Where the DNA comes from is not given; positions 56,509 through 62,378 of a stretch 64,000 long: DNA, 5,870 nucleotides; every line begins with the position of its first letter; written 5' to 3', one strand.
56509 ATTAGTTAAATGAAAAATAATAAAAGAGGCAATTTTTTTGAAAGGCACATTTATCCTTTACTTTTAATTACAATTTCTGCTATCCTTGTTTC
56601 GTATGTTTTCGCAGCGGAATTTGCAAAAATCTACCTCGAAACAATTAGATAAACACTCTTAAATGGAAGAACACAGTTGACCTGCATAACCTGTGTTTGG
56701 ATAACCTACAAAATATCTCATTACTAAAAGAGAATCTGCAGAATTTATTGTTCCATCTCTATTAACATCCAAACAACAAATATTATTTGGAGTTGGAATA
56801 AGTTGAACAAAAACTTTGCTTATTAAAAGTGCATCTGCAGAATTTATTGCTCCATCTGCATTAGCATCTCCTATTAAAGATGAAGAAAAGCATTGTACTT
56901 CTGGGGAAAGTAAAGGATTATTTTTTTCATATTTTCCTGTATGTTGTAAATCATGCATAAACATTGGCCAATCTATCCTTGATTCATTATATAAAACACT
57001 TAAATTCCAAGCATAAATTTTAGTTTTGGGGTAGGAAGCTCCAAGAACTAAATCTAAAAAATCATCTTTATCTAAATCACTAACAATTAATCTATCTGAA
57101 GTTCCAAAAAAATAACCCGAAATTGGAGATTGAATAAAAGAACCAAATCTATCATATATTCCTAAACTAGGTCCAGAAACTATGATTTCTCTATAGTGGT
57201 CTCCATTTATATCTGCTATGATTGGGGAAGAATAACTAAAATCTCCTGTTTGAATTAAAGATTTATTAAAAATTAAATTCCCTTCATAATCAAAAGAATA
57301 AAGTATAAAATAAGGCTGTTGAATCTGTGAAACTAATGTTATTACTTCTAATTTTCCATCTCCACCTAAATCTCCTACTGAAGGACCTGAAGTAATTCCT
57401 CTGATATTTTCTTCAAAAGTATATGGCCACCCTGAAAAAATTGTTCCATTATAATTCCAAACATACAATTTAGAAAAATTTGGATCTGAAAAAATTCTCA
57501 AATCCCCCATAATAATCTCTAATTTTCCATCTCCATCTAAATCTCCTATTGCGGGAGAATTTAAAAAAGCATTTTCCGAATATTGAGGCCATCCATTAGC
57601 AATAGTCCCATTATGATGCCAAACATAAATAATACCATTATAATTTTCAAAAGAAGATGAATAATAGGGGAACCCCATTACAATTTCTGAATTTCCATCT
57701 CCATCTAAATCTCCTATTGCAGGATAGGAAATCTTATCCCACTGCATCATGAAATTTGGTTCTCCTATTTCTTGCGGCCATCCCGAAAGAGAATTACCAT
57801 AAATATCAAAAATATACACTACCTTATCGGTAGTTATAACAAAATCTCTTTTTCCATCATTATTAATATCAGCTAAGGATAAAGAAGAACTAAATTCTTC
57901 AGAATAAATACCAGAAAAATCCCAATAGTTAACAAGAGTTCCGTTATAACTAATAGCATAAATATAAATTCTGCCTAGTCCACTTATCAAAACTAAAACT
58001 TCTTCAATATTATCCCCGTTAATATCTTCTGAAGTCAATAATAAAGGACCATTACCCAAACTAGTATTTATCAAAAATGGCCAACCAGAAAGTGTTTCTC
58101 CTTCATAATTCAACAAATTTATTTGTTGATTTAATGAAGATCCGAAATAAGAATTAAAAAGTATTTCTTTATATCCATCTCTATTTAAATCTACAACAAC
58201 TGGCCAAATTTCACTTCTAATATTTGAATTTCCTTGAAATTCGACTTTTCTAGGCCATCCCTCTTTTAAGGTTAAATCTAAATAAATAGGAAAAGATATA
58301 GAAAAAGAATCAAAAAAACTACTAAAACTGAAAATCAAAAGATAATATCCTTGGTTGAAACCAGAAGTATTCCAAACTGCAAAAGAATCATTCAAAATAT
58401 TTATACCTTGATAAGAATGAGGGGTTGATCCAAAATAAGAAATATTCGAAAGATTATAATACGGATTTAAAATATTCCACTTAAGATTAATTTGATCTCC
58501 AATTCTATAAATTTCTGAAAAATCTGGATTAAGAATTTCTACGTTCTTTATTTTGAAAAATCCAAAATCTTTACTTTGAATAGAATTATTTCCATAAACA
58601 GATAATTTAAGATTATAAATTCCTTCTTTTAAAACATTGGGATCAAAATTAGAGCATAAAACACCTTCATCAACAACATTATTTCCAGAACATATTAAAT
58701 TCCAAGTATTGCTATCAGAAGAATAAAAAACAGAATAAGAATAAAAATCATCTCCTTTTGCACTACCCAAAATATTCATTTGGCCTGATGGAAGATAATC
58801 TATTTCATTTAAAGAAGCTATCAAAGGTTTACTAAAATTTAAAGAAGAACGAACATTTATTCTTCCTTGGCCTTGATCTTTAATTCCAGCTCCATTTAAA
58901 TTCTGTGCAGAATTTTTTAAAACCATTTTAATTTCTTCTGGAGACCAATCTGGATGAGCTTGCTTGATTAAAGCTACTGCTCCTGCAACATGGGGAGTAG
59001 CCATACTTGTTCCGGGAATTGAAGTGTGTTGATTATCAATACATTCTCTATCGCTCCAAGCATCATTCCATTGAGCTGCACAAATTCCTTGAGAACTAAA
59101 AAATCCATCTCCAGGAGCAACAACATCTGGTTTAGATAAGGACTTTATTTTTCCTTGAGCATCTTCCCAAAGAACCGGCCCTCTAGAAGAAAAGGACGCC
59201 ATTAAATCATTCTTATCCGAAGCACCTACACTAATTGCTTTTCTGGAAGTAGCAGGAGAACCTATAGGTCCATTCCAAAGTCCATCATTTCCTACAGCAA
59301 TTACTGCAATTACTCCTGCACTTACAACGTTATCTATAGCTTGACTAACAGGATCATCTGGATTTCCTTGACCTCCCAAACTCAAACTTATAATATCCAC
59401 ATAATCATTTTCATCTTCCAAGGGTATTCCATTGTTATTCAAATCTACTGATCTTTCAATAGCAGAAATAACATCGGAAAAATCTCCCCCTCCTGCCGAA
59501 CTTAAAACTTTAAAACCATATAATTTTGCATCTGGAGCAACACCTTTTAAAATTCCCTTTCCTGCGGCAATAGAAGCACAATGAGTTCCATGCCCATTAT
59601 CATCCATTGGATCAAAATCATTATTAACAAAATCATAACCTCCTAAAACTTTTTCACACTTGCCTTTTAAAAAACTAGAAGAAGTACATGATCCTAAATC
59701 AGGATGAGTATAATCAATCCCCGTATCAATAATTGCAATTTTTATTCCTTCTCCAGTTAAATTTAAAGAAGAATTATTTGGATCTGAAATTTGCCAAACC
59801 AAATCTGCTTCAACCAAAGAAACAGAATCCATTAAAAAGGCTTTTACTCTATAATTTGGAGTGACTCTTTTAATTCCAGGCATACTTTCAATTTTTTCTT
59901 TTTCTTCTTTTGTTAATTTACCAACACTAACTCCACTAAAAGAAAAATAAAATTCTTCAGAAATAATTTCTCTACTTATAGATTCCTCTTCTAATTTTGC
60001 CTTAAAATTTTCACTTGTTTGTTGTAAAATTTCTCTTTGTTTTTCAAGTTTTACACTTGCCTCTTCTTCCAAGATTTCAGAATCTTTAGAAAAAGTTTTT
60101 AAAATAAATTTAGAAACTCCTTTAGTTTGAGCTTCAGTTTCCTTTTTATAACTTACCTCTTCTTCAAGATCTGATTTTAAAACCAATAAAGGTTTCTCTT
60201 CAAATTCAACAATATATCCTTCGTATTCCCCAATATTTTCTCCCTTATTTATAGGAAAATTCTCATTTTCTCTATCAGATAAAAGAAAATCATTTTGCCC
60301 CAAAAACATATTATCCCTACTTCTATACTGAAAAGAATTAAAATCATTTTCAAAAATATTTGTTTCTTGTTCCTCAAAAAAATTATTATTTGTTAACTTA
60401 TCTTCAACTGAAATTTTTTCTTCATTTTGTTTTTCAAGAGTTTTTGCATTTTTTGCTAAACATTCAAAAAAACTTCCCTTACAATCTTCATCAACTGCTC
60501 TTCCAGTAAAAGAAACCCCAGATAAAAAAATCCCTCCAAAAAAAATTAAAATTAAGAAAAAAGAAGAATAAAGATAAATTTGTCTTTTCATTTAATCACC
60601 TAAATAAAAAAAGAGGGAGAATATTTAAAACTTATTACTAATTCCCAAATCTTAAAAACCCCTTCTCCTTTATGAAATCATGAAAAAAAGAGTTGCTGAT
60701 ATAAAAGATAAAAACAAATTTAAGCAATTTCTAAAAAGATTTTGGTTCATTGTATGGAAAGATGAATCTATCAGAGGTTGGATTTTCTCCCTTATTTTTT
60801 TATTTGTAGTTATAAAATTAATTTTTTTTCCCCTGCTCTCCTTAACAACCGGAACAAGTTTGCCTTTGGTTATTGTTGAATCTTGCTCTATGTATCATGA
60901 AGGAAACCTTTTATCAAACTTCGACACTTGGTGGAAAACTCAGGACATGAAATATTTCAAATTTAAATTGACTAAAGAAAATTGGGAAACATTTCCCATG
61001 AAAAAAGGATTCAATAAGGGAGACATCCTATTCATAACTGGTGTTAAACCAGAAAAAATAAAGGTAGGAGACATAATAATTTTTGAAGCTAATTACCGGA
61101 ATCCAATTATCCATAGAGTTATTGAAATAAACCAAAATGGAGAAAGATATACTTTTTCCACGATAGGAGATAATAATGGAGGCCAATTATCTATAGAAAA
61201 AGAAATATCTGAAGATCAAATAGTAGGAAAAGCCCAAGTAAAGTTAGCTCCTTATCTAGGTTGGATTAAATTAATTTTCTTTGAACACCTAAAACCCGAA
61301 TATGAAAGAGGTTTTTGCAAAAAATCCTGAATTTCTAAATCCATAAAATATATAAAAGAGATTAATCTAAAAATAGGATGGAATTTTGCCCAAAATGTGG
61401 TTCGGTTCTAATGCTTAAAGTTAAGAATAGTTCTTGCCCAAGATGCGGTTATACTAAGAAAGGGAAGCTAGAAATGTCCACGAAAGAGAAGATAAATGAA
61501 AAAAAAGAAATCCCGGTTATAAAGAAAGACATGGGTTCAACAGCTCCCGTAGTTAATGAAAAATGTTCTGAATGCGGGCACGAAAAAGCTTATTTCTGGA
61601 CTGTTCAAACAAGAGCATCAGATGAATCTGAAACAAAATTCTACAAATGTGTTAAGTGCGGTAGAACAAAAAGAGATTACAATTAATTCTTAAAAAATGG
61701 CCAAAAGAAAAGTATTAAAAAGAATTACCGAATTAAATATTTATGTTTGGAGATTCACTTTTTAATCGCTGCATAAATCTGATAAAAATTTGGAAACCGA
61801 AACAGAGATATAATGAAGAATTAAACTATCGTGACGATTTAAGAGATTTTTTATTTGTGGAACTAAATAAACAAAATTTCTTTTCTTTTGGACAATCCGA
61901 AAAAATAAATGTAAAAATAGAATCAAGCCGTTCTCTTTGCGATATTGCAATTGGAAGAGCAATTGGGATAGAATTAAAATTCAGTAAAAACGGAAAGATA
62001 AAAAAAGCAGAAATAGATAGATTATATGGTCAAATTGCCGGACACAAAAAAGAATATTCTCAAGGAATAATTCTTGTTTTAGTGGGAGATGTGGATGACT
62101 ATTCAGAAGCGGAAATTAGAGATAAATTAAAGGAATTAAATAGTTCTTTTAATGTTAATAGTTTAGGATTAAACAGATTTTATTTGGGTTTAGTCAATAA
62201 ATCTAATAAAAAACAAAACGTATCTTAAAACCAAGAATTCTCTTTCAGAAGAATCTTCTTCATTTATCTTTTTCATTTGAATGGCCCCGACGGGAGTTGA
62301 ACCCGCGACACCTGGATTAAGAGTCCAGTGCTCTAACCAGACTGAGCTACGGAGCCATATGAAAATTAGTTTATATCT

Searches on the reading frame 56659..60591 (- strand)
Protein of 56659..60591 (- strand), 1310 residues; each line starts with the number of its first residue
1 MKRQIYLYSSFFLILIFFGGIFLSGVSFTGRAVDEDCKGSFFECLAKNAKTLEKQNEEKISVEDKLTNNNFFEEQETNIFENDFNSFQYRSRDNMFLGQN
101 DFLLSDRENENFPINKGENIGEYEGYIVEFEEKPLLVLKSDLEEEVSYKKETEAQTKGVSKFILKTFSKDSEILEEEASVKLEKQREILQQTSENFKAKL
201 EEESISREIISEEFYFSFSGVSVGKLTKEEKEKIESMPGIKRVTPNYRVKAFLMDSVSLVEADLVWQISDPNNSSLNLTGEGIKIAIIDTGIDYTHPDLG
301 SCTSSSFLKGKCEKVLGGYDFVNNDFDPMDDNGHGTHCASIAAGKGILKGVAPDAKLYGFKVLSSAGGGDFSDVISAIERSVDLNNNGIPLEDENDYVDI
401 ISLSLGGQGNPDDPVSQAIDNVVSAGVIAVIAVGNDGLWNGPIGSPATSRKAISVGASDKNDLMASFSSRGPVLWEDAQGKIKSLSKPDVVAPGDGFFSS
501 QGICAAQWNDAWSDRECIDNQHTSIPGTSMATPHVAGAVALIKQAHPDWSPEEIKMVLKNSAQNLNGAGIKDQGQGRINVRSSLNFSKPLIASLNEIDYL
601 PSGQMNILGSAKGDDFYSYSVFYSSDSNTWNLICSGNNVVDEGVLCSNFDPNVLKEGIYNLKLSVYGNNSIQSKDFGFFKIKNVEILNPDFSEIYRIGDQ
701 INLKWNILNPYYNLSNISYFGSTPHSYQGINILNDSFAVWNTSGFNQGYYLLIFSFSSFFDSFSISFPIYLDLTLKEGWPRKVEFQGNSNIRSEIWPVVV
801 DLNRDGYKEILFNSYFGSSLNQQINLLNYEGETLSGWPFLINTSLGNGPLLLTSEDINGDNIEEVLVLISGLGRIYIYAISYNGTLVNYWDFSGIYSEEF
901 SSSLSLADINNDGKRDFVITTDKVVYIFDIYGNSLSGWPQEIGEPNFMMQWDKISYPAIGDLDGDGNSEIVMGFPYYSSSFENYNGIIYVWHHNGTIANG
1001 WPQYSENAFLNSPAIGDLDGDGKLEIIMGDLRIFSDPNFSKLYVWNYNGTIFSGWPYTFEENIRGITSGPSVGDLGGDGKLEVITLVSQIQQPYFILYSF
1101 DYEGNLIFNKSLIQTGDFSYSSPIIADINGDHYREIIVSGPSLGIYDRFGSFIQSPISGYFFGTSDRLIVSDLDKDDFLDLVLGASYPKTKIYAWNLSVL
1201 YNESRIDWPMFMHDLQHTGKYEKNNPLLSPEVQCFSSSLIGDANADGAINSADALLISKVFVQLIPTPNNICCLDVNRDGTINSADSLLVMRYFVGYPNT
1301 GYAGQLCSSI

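Call 8: search_protein_families(library=pfam, proteins=[window:56659-60591:-], max_evalue=0.1)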
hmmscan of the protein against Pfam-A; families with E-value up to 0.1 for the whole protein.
window:56659-60591:- (1310 aa): 7 families
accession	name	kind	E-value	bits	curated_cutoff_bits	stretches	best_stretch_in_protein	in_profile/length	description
PF00082.27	Peptidase_S8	-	3e-62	211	21.8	1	280-571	1-282/288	Subtilase family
PF13517.12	FG-GAP_3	-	2.5e-28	98.9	26.9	4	961-1027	1-60/61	FG-GAP-like repeat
PF01839.29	FG-GAP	-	4e-28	97.2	22.1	3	958-991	6-37/37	FG-GAP repeat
PF00404.24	Dockerin_1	-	3.1e-11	43.7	22.9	1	1241-1294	2-56/57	Dockerin type I domain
PF05922.21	Inhibitor_I9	-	1.6e-05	25.9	21.2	1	126-250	2-80/82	Peptidase inhibitor I9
PF15907.11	Itfg2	-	0.00016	21.5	27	0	903-974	19-95/330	Integrin-alpha FG-GAP repeat-containing protein 2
PF21348.3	RGL11_C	-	0.088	12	27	0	1011-1028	25-42/490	Rhamnogalacturonan lyase family 11, C-terminal domain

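Call 13: list_cluster_members(proteins=[P0001, window:56659-60591:-, window:5942-7387:-])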
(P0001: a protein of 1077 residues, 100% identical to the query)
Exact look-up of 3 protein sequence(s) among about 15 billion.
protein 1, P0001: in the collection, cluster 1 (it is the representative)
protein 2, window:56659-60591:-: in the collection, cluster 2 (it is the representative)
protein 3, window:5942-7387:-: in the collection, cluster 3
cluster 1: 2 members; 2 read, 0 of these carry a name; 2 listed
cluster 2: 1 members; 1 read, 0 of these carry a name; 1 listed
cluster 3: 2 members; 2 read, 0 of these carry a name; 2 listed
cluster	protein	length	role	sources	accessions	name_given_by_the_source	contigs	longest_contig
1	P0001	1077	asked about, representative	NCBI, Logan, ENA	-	-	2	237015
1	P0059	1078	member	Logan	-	-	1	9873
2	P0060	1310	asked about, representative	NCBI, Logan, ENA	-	-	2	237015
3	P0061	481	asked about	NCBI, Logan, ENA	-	-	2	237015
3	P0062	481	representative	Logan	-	-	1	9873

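Call 59: search_protein_families(library=ncbifam, proteins=[window:56659-60591:-], max_evalue=0.1)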
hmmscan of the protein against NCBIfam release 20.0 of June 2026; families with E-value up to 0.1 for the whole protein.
window:56659-60591:- (1310 aa): 8 families
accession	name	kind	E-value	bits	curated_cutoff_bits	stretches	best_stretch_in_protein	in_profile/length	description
TIGR03921.1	T7SS_mycosin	equivalog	1.3e-36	126.4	278.75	1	279-585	11-286/353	type VII secretion-associated serine protease mycosin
NF033595.1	denti_PrtP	equivalog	2.7e-21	75.8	300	1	284-582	193-500/606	dentilisin complex serine proteinase subunit PrtP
NF040553.1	SGO_0316_fam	subfamily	8.7e-10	36.9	1400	2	526-560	691-729/1486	SGO_0316/SGO_0317 family LPXTG-anchored serine peptidase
NF040809.1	germ_prot_CspBA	exception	1e-08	33.3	1250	2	181-299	555-670/1099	bifunctional germination protease/germinant receptor pseudoprotease CspBA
NF049966.1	QH_SP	equivalog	9.1e-08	31.7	165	1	285-436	2-125/219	subtilisin-like serine protease QhpE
NF051851.1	AtpSerPepEprS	equivalog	1.4e-07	29.9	1700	2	524-568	299-343/988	autotransporter serine peptidase EprS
NF049990.1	CellobisidaseCelK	equivalog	4.5e-05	21.8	1700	1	1238-1296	827-884/889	cellulose 1,4-beta-cellobiosidase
NF000157.1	fusid_est_FusH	equivalog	0.0011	17.7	999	1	902-1028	369-494/520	fusidic acid esterase FusH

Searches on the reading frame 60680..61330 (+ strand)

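Call 15: search_protein_families(library=pfam, proteins=[window:60680-61330:+], max_evalue=0.1)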
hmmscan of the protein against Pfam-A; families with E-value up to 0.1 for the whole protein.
window:60680-61330:+ (216 aa): 2 families
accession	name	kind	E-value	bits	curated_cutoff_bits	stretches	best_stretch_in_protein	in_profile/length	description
PF00717.28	Peptidase_S24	-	0.047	13.8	23.3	0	107-157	45-90/116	Peptidase S24-like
PF03113.19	RSV_NS2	-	0.063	13.7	27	0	85-127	71-113/124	Respiratory synctial virus non-structural protein NS2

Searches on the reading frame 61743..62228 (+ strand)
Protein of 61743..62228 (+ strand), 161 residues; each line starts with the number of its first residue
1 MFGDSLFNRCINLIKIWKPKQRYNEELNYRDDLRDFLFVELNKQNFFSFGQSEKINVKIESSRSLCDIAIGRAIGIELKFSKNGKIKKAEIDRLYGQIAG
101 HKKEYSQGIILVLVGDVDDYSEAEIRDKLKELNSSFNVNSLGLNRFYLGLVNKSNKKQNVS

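Call 61: search_protein_families(library=pfam, proteins=[window:61743-62228:+], max_evalue=0.5)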
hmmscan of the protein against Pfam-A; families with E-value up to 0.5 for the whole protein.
window:61743-62228:+ (161 aa): 1 family
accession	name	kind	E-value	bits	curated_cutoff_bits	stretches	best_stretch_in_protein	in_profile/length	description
PF21982.2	RecX_HTH1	-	0.054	13.9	26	1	119-131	13-25/40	RecX, first three-helix domain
